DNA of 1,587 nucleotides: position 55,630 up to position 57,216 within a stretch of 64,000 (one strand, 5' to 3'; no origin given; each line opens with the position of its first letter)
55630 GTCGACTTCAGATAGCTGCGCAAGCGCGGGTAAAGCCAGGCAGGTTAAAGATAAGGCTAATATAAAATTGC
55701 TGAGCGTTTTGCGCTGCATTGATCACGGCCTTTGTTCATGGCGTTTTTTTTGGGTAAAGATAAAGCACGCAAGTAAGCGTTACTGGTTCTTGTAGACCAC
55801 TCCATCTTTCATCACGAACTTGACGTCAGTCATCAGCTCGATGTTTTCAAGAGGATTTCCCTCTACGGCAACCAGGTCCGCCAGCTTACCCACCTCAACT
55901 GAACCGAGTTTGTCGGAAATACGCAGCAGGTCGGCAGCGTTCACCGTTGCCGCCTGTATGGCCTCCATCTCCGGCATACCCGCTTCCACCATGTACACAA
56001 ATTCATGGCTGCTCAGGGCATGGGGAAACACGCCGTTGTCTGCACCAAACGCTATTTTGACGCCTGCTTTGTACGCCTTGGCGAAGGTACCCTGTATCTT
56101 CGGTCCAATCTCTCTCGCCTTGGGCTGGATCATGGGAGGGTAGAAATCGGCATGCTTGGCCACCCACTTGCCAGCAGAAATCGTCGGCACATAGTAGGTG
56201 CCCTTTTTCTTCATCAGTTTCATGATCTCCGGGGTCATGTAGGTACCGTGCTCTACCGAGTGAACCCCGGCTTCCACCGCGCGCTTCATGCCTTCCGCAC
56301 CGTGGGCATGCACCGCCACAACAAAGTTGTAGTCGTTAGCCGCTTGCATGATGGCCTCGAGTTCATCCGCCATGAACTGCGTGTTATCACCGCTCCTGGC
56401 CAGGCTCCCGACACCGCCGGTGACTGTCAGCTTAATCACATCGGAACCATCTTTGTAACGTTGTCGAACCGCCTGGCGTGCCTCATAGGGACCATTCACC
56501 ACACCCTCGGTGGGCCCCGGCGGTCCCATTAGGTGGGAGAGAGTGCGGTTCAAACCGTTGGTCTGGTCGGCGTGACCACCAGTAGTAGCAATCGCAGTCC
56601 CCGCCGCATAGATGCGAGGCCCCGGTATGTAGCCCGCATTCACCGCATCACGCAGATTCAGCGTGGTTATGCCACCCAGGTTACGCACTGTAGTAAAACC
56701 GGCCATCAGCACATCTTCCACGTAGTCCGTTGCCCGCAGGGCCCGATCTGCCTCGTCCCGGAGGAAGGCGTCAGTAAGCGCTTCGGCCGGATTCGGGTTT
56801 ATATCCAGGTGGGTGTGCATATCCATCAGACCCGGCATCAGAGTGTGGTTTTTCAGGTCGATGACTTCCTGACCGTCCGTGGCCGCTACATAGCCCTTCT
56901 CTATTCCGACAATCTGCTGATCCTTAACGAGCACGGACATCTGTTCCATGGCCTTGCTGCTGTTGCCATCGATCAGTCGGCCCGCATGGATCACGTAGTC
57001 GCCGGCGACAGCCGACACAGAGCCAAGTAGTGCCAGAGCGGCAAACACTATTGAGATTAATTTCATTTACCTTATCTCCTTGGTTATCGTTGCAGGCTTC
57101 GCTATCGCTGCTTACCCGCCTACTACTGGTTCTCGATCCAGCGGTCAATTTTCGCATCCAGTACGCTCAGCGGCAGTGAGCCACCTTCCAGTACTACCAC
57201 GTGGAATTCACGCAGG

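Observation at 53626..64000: Candidate novel uptake-and-processing system: cell-surface-signalling TonB-dependent transducer coupled to four periplasm-facing hydrolases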

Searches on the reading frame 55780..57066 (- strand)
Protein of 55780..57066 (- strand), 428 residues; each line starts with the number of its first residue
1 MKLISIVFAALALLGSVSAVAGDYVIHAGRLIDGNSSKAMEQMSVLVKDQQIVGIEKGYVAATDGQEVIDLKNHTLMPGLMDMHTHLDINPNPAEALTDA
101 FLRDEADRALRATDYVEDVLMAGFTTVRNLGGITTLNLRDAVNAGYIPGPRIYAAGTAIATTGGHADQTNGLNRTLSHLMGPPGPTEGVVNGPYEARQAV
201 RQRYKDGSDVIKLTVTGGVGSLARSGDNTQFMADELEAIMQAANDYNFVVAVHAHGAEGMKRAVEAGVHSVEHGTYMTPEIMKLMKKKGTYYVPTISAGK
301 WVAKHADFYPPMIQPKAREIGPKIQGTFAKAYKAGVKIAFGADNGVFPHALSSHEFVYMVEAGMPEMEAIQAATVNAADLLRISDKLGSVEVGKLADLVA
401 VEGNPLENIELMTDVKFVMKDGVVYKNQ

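Call 5: search_protein_families(library=pfam, proteins=[window:55780-57066:-], max_evalue=0.01)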
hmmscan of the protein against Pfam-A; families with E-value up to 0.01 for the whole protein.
window:55780-57066:- (428 aa): 2 families
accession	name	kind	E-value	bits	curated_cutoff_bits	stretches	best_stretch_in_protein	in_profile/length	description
PF01979.26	Amidohydro_1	-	2.5e-50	172.1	25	1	75-423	1-343/345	Amidohydrolase family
PF07969.17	Amidohydro_3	-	8.7e-16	58.9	29.7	2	231-407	259-450/472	Amidohydrolase family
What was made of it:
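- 55780..57066 (-): Exported COG1228 amidohydrolase of the ADH3/LlADH/2qs8 subgroup (N-acyl-amino-acid hydrolase, carboxypeptidase or dipeptidase chemistry). Amidohydro_1 at 172 bits (call 5).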

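Call 6: search_protein_families(library=ncbifam, proteins=[window:55780-57066:-], max_evalue=0.01)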
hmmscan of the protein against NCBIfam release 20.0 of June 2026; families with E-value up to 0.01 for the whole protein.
window:55780-57066:- (428 aa): 64 families (the best 25 are shown)
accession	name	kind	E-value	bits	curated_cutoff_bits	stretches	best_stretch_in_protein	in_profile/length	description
NF051886.1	XaaProDiPepCaul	equivalog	2.6e-112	375.8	500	1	25-426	1-398/398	Xaa-Pro dipeptidase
NF006056.0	PRK08204.1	subfamily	1.6e-14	53.6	391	2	240-406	208-384/449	hypothetical protein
NF006549.0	PRK09045.1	equivalog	2e-14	53.1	540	2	363-404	340-381/444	TRZ/ATZ family hydrolase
NF006689.0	PRK09237.1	equivalog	9.3e-14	50.8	371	2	23-87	4-66/383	amidohydrolase/deacetylase family metallohydrolase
TIGR01224.1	hutI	equivalog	6.5e-13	48.2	298.15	2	228-416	191-366/377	imidazolonepropionase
NF011990.0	PRK15446.2-6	subfamily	2.2e-11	43.1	233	2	347-406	309-368/390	alpha-D-ribose 1-methylphosphonate 5-triphosphate diphosphatase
NF011989.0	PRK15446.2-5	equivalog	2.2e-10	39.9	565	2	37-85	15-61/385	alpha-D-ribose 1-methylphosphonate 5-triphosphate diphosphatase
NF009060.0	PRK12394.1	equivalog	9e-10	37.9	442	1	23-87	4-65/381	metallo-dependent hydrolase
NF006055.0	PRK08203.1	equivalog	3.3e-09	35.8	532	1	31-87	14-71/455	8-oxoguanine deaminase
NF006836.0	PRK09357.1-1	equivalog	4.6e-09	35.5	538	1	31-88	5-62/432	dihydroorotase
TIGR02318.1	phosphono_phnM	equivalog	4.8e-09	35.6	390.55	2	362-403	318-358/376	phosphonate metabolism protein PhnM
TIGR01178.1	ade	equivalog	5.4e-09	35.1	472.5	1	23-88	1-60/552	adenine deaminase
TIGR00221.1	nagA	equivalog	1.2e-08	34.3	225.65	1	359-403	323-368/380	N-acetylglucosamine-6-phosphate deacetylase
NF005557.0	PRK07228.1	equivalog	1.8e-08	33.5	522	2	25-87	4-65/445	5'-deoxyadenosine deaminase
NF004636.0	PRK05985.1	subfamily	2.4e-08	33.2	408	1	35-88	10-62/398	amidohydrolase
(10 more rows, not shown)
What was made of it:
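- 55780..57066 (-): NCBIfam Xaa-Pro dipeptidase model at 376 bits, below its cut-off of 500 (call 6).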

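Call 8: find_encoding_contigs(protein=window:55780-57066:-, flank=10000, max_places=6)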
Protein window:55780-57066:- (428 aa): 22 contigs read that carry it; 6 places shown.
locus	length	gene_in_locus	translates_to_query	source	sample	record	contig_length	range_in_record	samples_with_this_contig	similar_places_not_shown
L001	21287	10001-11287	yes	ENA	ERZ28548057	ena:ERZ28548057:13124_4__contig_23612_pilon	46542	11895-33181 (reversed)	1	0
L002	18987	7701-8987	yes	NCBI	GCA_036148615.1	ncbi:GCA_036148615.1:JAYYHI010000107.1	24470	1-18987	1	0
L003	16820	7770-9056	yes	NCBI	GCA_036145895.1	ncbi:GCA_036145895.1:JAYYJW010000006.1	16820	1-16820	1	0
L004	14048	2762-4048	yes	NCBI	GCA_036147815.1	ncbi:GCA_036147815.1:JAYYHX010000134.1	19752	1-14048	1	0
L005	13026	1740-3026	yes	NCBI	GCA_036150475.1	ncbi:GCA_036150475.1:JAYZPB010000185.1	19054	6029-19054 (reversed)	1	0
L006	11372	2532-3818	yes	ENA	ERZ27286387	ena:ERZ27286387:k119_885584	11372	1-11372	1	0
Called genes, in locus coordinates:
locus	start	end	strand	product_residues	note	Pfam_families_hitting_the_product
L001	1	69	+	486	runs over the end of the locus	PF00108:Thiolase_N, PF22691:Thiolase_C_1, PF13452:FAS1_DH_region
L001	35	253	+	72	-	PF13452:FAS1_DH_region, PF22622:MFE-2_hydrat-2_N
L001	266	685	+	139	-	PF01575:MaoC_dehydratas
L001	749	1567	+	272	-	PF00106:adh_short, PF08659:KR, PF13561:adh_short_C2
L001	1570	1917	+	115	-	PF02771:Acyl-CoA_dh_N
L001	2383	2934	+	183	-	PF04542:Sigma70_r2, PF07638:Sigma70_ECF (weak), PF08281:Sigma70_r4_2, PF04545:Sigma70_r4 (weak), PF00196:GerE (faint)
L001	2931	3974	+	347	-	PF04773:FecR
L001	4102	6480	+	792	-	PF07715:Plug, PF00593:TonB_dep_Rec_b-barrel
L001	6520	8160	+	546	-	PF03403:PAF-AH_p_II (weak)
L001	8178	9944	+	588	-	PF05960:DUF885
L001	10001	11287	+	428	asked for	PF01979:Amidohydro_1, PF07969:Amidohydro_3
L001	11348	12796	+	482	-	PF00561:Abhydrolase_1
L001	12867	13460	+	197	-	-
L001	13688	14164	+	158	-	PF00378:ECH_1, PF16113:ECH_2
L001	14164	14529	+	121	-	PF00378:ECH_1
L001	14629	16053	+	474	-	PF07690:MFS_1, PF13347:MFS_2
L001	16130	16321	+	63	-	-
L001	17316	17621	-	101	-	PF13577:SnoaL_4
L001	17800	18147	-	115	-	PF01557:FAA_hydrolase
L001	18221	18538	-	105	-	PF01557:FAA_hydrolase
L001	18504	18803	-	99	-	-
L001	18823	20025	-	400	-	PF02771:Acyl-CoA_dh_N (weak), PF08028:Acyl-CoA_dh_2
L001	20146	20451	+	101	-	-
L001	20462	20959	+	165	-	PF02900:LigB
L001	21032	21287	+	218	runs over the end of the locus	PF00440:TetR_N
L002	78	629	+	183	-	PF04542:Sigma70_r2, PF07638:Sigma70_ECF (weak), PF08281:Sigma70_r4_2, PF04545:Sigma70_r4, PF00196:GerE (faint)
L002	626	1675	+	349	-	PF04773:FecR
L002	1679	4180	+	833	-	PF07715:Plug, PF00593:TonB_dep_Rec_b-barrel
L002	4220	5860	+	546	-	PF03403:PAF-AH_p_II (weak)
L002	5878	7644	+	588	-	PF05960:DUF885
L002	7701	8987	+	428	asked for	PF01979:Amidohydro_1, PF07969:Amidohydro_3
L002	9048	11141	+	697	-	PF00561:Abhydrolase_1, PF08386:Abhydrolase_4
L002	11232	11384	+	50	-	-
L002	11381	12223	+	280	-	PF00378:ECH_1, PF16113:ECH_2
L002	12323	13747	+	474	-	PF07690:MFS_1, PF13347:MFS_2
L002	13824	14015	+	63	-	-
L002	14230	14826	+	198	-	PF00440:TetR_N, PF16925:TetR_C_13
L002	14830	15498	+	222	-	PF00378:ECH_1, PF16113:ECH_2 (weak)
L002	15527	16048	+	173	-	PF09351:DUF1993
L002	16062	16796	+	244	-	PF02798:GST_N, PF13417:GST_N_3, PF13409:GST_N_2 (weak), PF00043:GST_C, PF14497:GST_C_3, PF13410:GST_C_2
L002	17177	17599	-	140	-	PF13577:SnoaL_4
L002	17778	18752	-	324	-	PF01557:FAA_hydrolase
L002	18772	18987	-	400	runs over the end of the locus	PF02771:Acyl-CoA_dh_N (weak), PF08028:Acyl-CoA_dh_2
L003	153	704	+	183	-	PF04542:Sigma70_r2, PF07638:Sigma70_ECF (faint), PF08281:Sigma70_r4_2, PF04545:Sigma70_r4 (weak)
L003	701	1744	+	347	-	PF04773:FecR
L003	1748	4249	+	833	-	PF07715:Plug, PF00593:TonB_dep_Rec_b-barrel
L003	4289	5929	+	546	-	PF03403:PAF-AH_p_II (weak)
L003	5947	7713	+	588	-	PF05960:DUF885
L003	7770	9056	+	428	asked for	PF01979:Amidohydro_1, PF07969:Amidohydro_3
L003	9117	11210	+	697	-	PF00561:Abhydrolase_1, PF08386:Abhydrolase_4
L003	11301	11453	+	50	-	-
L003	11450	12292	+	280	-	PF00378:ECH_1, PF16113:ECH_2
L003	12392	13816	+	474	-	PF07690:MFS_1, PF13347:MFS_2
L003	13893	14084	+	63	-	-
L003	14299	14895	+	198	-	PF00440:TetR_N, PF16925:TetR_C_13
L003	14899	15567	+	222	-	PF00378:ECH_1, PF16113:ECH_2 (weak)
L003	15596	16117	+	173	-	PF09351:DUF1993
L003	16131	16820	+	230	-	PF02798:GST_N, PF13417:GST_N_3, PF13409:GST_N_2 (weak), PF00043:GST_C, PF14497:GST_C_3, PF13410:GST_C_2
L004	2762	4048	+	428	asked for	PF01979:Amidohydro_1, PF07969:Amidohydro_3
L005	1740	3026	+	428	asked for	PF01979:Amidohydro_1, PF07969:Amidohydro_3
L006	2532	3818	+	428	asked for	PF01979:Amidohydro_1, PF07969:Amidohydro_3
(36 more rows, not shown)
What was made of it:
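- Checked: The ECF sigma predicted beyond the edge exists on sister contigs: 183 aa, overlapping fecR by 4 nt (L001-L003, call 8).
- Sigma lies upstream of fecR (call 8).
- Tried and rejected: The gene callers used other start codons, so the amidohydrolase was used as the anchor instead (call 8).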

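Call 28: search_solved_structures(query=window:55780-57066:-, max_evalue=1e-10)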
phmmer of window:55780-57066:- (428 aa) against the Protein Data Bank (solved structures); distinct sequences matched with E-value up to 1e-10: 21.
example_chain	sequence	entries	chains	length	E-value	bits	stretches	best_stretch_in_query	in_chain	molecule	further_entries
9kov_A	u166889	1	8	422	8.5e-144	482.6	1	20-427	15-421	trum-mut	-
9l6p_A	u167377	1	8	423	2.9e-139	467.7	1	25-426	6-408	LlADH-WT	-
8ihq_A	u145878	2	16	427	1.8e-138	465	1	8-426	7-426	Amidohydrolase family protein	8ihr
8yag_A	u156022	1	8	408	2.4e-138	464.7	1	25-426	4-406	Imidazolonepropionase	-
9l2t_G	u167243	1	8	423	6.4e-138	463.2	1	25-426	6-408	Amide hydrolase LlADH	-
8yak_A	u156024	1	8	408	7.3e-138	463.1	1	25-426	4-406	Imidazolonepropionase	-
8ihs_A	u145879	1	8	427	8.8e-138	462.8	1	8-426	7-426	Amidohydrolase family protein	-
8j85_A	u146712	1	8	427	1.2e-137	462.3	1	8-426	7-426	Amidohydrolase family protein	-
9l2o_B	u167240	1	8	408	2.3e-137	461.4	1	25-426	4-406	Imidazolonepropionase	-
2qs8_A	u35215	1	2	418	1e-134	452.7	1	24-426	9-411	Xaa-Pro Dipeptidase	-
9l36_A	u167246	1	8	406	3e-134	451.2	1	26-426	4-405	Amidohydrolase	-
3mtw_A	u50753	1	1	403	1.8e-67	231.2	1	26-426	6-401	L-Arginine carboxypeptidase Cc2672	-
3be7_A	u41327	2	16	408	1.1e-64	222.1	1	22-427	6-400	Zn-dependent arginine carboxypeptidase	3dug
3feq_A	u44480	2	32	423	1.3e-54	189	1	25-427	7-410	PUTATIVE AMIDOHYDROLASE | PROLIDASE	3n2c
3mkv_A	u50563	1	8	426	1e-49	172.8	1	25-427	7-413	PUTATIVE AMIDOHYDROLASE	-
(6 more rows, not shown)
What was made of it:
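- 55780..57066 (-): Cc2672 Arg carboxypeptidase at 1.8e-67 (call 28).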

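Call 66: search_protein_families(library=ncbifam, proteins=[L002:78-629:+, L002:626-1675:+], max_evalue=0.001)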
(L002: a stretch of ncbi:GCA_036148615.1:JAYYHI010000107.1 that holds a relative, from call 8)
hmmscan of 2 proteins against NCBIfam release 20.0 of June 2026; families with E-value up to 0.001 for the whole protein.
L002:78-629:+ (183 aa): 74 families (the best 25 are shown)
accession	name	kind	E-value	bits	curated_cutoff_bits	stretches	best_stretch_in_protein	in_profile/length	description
TIGR02985.1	Sig70_bacteroi1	subfamily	6.2e-25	88.3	126.4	1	15-159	11-160/162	RNA polymerase sigma-70 factor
NF009179.0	PRK12527.1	equivalog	6.5e-25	88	162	1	30-163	21-155/159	RNA polymerase sigma factor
TIGR02937.1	sigma70-ECF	superfamily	2.3e-23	82.6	42.9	1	28-160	26-164/165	sigma-70 family RNA polymerase sigma factor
NF005448.0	PRK07037.1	equivalog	3.4e-22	78.9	190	1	6-163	13-173/186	RNA polymerase factor sigma-70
NF058625.1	sigma_PG0214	equivalog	9.1e-19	67.8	130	1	8-149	7-149/170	GFO_1088 family ECF-type sigma factor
NF040705.1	sigma_mbnA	exception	1.7e-18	67.2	350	1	19-157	14-154/272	methanobactin precursor domain-containing sigma factor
TIGR02983.1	SigE-fam_strep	subfamily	1.3e-16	60.9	141.55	1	17-161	18-158/162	SigE family RNA polymerase sigma factor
NF009166.1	PRK12513.1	equivalog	1.2e-13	51.3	206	1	28-165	46-190/193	RNA polymerase sigma factor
NF004113.0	PRK05602.1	equivalog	1.2e-12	47.9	208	1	28-159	69-199/211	RNA polymerase sigma factor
NF007216.0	PRK09638.1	equivalog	3e-12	46.7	194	1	20-159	33-172/180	RNA polymerase sigma factor SigY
TIGR02959.1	SigZ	equivalog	3.1e-12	46.6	168.65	1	28-162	19-149/170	RNA polymerase sigma factor SigZ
NF007229.0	PRK09647.1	equivalog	4.8e-12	45.7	265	1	31-170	71-211/220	RNA polymerase sigma factor SigE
NF009180.0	PRK12528.1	subfamily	1.5e-11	44.6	184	1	26-157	30-161/165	RNA polymerase sigma factor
NF007215.0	PRK09637.1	equivalog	2.2e-11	44.1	212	1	24-161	21-154/181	RNA polymerase sigma factor SigZ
NF009195.0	PRK12543.1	subfamily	2.9e-11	43.2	197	1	30-163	46-180/192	RNA polymerase sigma factor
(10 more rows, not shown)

L002:626-1675:+ (349 aa): 2 families
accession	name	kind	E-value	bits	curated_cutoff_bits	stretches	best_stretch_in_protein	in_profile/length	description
NF007296.1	PRK09774.1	equivalog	3.7e-24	85.4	385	1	124-323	104-293/313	ferric citrate uptake sigma factor regulator FecR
NF047528.1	LIMLP_03685_anti-sigma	equivalog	0.00015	21.1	200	0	150-227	140-219/347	LIMLP_03685 family anti-sigma factor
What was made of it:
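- On Cell-surface signalling (FecIRA-type) system: Sigma (183 aa; Sigma70_r2 and r4_2; TIGR02937 at 82.6 bits, above the 42.9 cut-off) overlaps fecR by 4 nt on L001-L003 (calls 8, 66).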

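Call 92: search_solved_structures(query=window:55780-57066:-, max_evalue=1e-130, show_alignments=2)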
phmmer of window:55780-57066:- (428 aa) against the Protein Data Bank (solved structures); distinct sequences matched with E-value up to 1e-130: 11.
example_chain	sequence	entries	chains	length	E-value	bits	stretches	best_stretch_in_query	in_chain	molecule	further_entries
9kov_A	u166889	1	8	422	8.5e-144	482.6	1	20-427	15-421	trum-mut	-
9l6p_A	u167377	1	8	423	2.9e-139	467.7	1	25-426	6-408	LlADH-WT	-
8ihq_A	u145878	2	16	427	1.8e-138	465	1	8-426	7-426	Amidohydrolase family protein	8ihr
8yag_A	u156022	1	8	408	2.4e-138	464.7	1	25-426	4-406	Imidazolonepropionase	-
9l2t_G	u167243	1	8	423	6.4e-138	463.2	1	25-426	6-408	Amide hydrolase LlADH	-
8yak_A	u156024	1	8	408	7.3e-138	463.1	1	25-426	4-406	Imidazolonepropionase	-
8ihs_A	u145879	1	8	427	8.8e-138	462.8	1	8-426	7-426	Amidohydrolase family protein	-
8j85_A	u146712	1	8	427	1.2e-137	462.3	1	8-426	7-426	Amidohydrolase family protein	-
9l2o_B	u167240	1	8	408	2.3e-137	461.4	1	25-426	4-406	Imidazolonepropionase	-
2qs8_A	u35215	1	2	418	1e-134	452.7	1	24-426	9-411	Xaa-Pro Dipeptidase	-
9l36_A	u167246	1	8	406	3e-134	451.2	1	26-426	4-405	Amidohydrolase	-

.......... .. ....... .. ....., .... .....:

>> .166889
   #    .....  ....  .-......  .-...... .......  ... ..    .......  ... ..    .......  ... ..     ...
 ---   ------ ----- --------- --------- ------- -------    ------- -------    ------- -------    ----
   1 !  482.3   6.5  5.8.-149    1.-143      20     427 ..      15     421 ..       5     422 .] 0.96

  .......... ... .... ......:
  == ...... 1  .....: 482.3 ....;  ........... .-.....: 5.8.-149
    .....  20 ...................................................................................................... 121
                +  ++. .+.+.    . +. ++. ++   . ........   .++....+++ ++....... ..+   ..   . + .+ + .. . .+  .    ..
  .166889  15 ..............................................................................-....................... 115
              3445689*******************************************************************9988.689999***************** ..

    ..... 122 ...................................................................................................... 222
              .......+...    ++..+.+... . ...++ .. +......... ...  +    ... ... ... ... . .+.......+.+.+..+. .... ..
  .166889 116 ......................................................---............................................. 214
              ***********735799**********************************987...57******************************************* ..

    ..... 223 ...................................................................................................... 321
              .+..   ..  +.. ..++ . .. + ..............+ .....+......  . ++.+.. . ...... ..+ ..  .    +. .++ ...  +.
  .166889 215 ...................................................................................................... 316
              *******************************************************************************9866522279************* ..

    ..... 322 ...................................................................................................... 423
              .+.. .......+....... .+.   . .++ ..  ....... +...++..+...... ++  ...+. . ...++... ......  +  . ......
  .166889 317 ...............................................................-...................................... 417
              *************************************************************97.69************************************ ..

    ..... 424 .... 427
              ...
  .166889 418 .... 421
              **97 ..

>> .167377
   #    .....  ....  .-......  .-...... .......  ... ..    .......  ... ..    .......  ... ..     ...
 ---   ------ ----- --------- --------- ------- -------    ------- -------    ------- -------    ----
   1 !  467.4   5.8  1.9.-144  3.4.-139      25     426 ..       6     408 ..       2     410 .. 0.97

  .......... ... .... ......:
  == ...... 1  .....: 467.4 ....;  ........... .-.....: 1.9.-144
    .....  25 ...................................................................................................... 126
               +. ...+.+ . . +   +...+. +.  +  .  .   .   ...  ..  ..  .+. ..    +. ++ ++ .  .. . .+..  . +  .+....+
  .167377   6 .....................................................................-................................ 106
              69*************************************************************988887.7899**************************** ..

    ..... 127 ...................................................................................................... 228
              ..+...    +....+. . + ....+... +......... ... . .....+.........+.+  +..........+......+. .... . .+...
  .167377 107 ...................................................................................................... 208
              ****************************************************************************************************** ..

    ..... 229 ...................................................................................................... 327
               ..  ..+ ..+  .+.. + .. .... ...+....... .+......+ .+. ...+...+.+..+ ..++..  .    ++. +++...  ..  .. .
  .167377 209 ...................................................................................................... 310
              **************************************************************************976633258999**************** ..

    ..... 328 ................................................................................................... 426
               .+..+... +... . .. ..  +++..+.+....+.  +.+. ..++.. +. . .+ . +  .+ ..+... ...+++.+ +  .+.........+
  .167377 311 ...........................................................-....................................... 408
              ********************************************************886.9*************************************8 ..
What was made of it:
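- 55780..57066 (-): PDB matches 9kov, 9l6p, 8ihq and 2qs8 with E 1e-134 to 1e-144 and about 55-60% identity (calls 28, 92).
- The amidohydrolase subgroup hydrolyses N-acyl-Phe (calls 28, 92).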
